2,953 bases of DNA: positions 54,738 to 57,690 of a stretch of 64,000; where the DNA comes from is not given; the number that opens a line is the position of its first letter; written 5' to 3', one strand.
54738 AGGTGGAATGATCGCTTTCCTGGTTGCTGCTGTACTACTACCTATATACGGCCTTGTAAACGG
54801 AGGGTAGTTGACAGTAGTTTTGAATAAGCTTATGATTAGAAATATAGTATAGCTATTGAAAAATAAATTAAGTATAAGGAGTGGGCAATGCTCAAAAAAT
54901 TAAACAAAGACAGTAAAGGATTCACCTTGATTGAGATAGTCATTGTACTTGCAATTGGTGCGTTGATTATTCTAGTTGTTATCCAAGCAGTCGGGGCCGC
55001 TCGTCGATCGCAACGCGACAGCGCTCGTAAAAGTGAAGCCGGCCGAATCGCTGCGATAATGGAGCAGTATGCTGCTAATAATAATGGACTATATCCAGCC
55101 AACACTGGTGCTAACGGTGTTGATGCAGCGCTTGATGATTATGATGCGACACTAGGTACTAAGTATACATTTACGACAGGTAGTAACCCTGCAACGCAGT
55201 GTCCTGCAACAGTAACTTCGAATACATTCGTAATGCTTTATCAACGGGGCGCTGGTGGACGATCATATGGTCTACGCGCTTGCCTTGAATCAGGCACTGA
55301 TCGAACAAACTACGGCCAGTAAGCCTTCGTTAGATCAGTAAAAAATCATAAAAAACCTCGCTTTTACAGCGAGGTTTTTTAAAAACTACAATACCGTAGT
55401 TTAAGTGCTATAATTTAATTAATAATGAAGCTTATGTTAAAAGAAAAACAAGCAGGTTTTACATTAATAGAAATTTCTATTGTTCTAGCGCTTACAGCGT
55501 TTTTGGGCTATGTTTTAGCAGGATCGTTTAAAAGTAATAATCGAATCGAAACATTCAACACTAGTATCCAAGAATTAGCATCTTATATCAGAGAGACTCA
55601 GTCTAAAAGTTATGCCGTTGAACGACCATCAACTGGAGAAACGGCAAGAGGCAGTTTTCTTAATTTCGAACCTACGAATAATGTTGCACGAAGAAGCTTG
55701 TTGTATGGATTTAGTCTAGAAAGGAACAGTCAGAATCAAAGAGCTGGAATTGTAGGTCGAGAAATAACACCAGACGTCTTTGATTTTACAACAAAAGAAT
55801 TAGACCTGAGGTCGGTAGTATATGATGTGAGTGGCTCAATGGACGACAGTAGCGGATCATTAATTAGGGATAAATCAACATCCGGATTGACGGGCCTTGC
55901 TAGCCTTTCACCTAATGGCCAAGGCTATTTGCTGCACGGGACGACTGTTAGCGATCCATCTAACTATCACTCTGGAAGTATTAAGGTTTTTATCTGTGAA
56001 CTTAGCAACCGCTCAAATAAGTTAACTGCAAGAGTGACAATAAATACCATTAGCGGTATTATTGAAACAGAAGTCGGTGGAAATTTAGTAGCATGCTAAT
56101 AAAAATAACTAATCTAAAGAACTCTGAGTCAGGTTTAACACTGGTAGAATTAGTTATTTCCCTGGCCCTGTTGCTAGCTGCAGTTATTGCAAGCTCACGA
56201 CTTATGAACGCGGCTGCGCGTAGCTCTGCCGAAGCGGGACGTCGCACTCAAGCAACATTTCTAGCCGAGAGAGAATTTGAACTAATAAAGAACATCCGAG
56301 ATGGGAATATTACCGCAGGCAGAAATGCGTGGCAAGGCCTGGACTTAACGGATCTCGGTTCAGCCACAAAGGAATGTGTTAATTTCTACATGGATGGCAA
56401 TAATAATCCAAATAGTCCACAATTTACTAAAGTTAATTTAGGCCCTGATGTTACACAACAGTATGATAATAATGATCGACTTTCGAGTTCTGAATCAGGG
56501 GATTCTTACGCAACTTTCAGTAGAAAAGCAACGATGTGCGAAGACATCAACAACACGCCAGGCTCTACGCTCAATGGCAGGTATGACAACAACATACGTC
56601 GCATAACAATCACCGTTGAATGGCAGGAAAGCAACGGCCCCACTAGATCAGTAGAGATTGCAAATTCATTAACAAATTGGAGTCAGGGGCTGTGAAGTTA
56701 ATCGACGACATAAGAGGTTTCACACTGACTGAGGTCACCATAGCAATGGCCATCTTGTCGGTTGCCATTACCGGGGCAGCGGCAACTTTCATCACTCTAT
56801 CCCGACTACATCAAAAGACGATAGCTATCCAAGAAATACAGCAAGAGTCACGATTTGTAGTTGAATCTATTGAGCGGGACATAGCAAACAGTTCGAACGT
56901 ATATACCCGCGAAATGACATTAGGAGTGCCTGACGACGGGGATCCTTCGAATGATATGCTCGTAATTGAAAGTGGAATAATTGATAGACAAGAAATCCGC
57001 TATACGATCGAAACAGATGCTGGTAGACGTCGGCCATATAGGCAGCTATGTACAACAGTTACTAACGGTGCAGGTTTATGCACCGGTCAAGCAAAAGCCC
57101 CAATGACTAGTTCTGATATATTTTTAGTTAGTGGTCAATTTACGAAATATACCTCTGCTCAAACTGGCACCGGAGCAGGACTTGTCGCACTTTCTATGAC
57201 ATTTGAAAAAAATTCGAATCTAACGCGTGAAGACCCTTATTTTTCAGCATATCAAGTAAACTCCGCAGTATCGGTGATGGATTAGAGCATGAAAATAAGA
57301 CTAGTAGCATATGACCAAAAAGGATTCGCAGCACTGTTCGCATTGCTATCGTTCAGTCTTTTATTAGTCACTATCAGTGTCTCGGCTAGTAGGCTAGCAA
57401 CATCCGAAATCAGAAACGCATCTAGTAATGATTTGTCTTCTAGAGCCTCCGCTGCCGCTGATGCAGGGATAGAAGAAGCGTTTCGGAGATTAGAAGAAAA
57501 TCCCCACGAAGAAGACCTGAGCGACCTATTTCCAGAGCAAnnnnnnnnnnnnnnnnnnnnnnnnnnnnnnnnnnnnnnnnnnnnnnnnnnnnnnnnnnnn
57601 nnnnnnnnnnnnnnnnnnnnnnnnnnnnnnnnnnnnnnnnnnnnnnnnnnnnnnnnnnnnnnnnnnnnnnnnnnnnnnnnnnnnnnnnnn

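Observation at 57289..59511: Giant PilX-like minor-pilin-class protein carrying lectin-type modules behind a Pro12 spacer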

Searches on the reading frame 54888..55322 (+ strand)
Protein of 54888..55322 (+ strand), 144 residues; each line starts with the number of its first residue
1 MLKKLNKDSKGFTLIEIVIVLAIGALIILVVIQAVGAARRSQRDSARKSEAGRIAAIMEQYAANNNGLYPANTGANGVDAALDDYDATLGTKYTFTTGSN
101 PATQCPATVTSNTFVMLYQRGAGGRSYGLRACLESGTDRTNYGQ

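Call 3: search_protein_families(library=pfam, proteins=[window:54888-55322:+], max_evalue=1)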
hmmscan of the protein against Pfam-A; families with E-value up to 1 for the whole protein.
window:54888-55322:+ (144 aa): 2 families
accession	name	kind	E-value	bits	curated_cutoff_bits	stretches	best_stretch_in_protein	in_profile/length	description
PF07963.17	N_methyl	-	4.3e-08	32.9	21.2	1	7-31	2-26/27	Prokaryotic N-terminal methylation motif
PF16118.10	DUF4834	-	0.3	12.5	27.8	1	12-50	6-46/99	Domain of unknown function (DUF4834)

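Call 4: search_protein_families(library=ncbifam, proteins=[window:54888-55322:+], max_evalue=1)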
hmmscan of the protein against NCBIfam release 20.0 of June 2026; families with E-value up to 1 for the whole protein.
window:54888-55322:+ (144 aa): 21 families
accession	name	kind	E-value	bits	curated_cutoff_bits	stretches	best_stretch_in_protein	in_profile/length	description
NF041013.1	T4P_ComGE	equivalog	1.7e-06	28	49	1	7-55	1-49/83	competence type IV pilus minor pilin ComGE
TIGR01708.2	typeII_sec_gspH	equivalog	3.5e-06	27.1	80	1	9-62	1-51/169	type II secretion system minor pseudopilin GspH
TIGR01710.1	typeII_sec_gspG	equivalog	6.3e-06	26.3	88.85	1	10-73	1-63/134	type II secretion system major pseudopilin GspG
TIGR02532.1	IV_pilin_GFxxxE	domain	1.3e-05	24.8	16.3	1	10-32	2-24/24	prepilin-type N-terminal cleavage/methylation domain-containing protein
NF040999.1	pilin_ComGC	equivalog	4.1e-05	23.7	75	1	10-65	2-57/84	competence type IV pilus major pilin ComGC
NF007848.0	PRK10557.1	equivalog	5.1e-05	22.7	120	1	4-50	5-51/192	prepilin peptidase-dependent protein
TIGR01707.1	gspI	equivalog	0.00019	21.9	44.35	1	11-43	1-33/101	type II secretion system minor pseudopilin GspI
TIGR02596.1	TIGR02596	subfamily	0.00084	19.5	70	1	12-50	1-39/196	Verru_Chthon cassette protein D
TIGR02598.1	TIGR02598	subfamily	0.0011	19.2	51.4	1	11-66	1-57/151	Verru_Chthon cassette protein B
TIGR02523.1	type_IV_pilV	equivalog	0.0028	18.2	52.2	1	10-79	2-73/139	type IV pilus modification protein PilV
NF047828.1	T3SSXpsI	equivalog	0.0038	17.2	150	1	10-55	2-47/132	type II secretion system protein XpsI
NF040982.1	ComGD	equivalog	0.007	16.8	70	1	10-35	2-27/139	competence type IV pilus minor pilin ComGD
NF041002.1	pilin_ComGF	equivalog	0.0089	16.3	80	1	10-41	2-33/139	competence type IV pilus minor pilin ComGF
NF007800.0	PRK10506.1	equivalog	0.011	15.6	158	1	4-43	3-42/163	prepilin peptidase-dependent protein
NF041775.1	typeIV_PilA_Myxo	equivalog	0.018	15.1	400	1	4-44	5-46/214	type IV pilin protein PilA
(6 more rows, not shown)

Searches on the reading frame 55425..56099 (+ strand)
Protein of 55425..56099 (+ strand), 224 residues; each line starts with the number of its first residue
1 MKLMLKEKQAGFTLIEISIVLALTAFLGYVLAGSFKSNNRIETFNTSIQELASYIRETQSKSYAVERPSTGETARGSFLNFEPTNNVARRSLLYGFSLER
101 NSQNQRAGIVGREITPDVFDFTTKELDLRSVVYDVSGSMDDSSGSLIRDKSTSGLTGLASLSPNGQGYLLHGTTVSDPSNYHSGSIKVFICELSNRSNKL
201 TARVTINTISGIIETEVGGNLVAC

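Call 3: search_protein_families(library=pfam, proteins=[window:55425-56099:+], max_evalue=1)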
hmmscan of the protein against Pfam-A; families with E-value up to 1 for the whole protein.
window:55425-56099:+ (224 aa): 1 family
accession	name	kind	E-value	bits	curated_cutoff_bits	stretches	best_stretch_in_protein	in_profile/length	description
PF07963.17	N_methyl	-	2.2e-05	24.3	21.2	1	8-30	3-25/27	Prokaryotic N-terminal methylation motif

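Call 4: search_protein_families(library=ncbifam, proteins=[window:55425-56099:+], max_evalue=1)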
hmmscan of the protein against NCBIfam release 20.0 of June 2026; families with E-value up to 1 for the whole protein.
window:55425-56099:+ (224 aa): 7 families
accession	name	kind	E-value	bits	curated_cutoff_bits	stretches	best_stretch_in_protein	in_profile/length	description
TIGR02532.1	IV_pilin_GFxxxE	domain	0.00011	21.9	16.3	1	9-25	1-17/24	prepilin-type N-terminal cleavage/methylation domain-containing protein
NF040982.1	ComGD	equivalog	0.0012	19.3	70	1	10-65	2-57/139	competence type IV pilus minor pilin ComGD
NF007800.0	PRK10506.1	equivalog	0.004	17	158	1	6-67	5-66/163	prepilin peptidase-dependent protein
NF007862.0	PRK10574.1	equivalog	0.018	15.2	138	1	7-53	2-48/145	prepilin peptidase-dependent pilin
TIGR01708.2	typeII_sec_gspH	equivalog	0.018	15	80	1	9-56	1-48/169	type II secretion system minor pseudopilin GspH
NF011576.0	PRK15000.1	subfamily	0.11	12.1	301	1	55-103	107-152/200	peroxiredoxin C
NF011484.0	PRK14894.1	equivalog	0.21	9.7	1050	1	59-140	134-205/539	glycine--tRNA ligase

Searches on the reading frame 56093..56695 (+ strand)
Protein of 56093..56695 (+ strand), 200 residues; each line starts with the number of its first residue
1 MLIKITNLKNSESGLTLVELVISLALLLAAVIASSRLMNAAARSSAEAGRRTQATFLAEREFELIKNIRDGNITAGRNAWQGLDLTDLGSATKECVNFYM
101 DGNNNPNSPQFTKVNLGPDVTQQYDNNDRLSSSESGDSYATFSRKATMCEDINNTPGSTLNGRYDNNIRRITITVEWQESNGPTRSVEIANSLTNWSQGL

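Call 3: search_protein_families(library=pfam, proteins=[window:56093-56695:+], max_evalue=1)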
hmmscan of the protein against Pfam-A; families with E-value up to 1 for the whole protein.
window:56093-56695:+ (200 aa): 1 family
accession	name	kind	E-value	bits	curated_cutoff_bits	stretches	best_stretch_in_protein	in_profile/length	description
PF07963.17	N_methyl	-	0.00063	19.7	21.2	1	10-33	2-25/27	Prokaryotic N-terminal methylation motif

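Call 4: search_protein_families(library=ncbifam, proteins=[window:56093-56695:+], max_evalue=1)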
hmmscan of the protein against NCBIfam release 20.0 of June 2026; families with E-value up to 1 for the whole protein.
window:56093-56695:+ (200 aa): 6 families
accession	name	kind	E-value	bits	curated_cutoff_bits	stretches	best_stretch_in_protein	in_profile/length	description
NF007848.0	PRK10557.1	equivalog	0.00014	21.2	120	1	6-106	4-101/192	prepilin peptidase-dependent protein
TIGR02523.1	type_IV_pilV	equivalog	0.02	15.3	52.2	1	13-65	2-54/139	type IV pilus modification protein PilV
NF047828.1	T3SSXpsI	equivalog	0.031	14.3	150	1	14-81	3-77/132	type II secretion system protein XpsI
NF009316.0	PRK12674.1-5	equivalog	0.09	12.6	122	1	10-59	61-110/121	Na+/H+ antiporter subunit G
TIGR02532.1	IV_pilin_GFxxxE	domain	0.14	12.1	16.3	1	13-30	2-19/24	prepilin-type N-terminal cleavage/methylation domain-containing protein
TIGR01707.1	gspI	equivalog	0.28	11.7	44.35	1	14-52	1-39/101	type II secretion system minor pseudopilin GspI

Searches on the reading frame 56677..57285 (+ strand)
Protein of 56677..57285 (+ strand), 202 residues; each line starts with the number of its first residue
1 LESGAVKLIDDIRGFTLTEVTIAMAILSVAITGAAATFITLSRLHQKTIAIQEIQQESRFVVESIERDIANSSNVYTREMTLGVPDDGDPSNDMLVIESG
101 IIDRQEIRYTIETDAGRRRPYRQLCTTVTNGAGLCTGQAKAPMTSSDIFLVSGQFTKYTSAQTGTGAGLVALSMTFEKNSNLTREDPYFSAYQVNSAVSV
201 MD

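Call 3: search_protein_families(library=pfam, proteins=[window:56677-57285:+], max_evalue=1)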
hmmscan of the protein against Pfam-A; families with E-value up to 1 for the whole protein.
window:56677-57285:+ (202 aa): 1 family
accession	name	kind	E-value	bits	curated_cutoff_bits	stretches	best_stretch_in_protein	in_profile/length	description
PF07963.17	N_methyl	-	8.4e-07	28.8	21.2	1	13-34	5-26/27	Prokaryotic N-terminal methylation motif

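Call 4: search_protein_families(library=ncbifam, proteins=[window:56677-57285:+], max_evalue=1)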
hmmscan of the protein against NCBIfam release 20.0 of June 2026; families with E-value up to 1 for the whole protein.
window:56677-57285:+ (202 aa): 11 families
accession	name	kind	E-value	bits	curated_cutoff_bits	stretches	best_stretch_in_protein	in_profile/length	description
TIGR02532.1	IV_pilin_GFxxxE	domain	2.4e-06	27.1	16.3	1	13-35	2-24/24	prepilin-type N-terminal cleavage/methylation domain-containing protein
NF007848.0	PRK10557.1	equivalog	3.4e-06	26.5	120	1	13-70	11-68/192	prepilin peptidase-dependent protein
NF041002.1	pilin_ComGF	equivalog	0.0026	18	80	1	13-85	2-71/139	competence type IV pilus minor pilin ComGF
TIGR01707.1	gspI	equivalog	0.0038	17.7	44.35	1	14-51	1-42/101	type II secretion system minor pseudopilin GspI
TIGR02599.1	TIGR02599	subfamily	0.0082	15.4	256.5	1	14-71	1-58/361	Verru_Chthon cassette protein C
NF041013.1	T4P_ComGE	equivalog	0.013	15.6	49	1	12-57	3-44/83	competence type IV pilus minor pilin ComGE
NF006453.0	PRK08808.1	equivalog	0.05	12.7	295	1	13-72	7-66/211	type II secretion system protein J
NF047828.1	T3SSXpsI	equivalog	0.056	13.5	150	1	13-32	2-21/132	type II secretion system protein XpsI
NF038304.1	EPS_HpsC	equivalog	0.064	12.8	200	1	10-79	18-87/318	hormogonium polysaccharide secretion pseudopilin HpsC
NF007800.0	PRK10506.1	equivalog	0.13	12.1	158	1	10-74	6-65/163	prepilin peptidase-dependent protein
TIGR01708.2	typeII_sec_gspH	equivalog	0.27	11.2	80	1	13-39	2-28/169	type II secretion system minor pseudopilin GspH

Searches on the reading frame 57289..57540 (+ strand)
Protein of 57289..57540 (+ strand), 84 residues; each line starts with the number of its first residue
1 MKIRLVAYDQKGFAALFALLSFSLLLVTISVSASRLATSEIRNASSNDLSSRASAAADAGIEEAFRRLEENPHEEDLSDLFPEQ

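Call 20: search_protein_families(library=pfam, proteins=[window:57289-57540:+], max_evalue=10)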
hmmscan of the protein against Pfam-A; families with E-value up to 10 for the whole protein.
seq(84 aa): 0 families
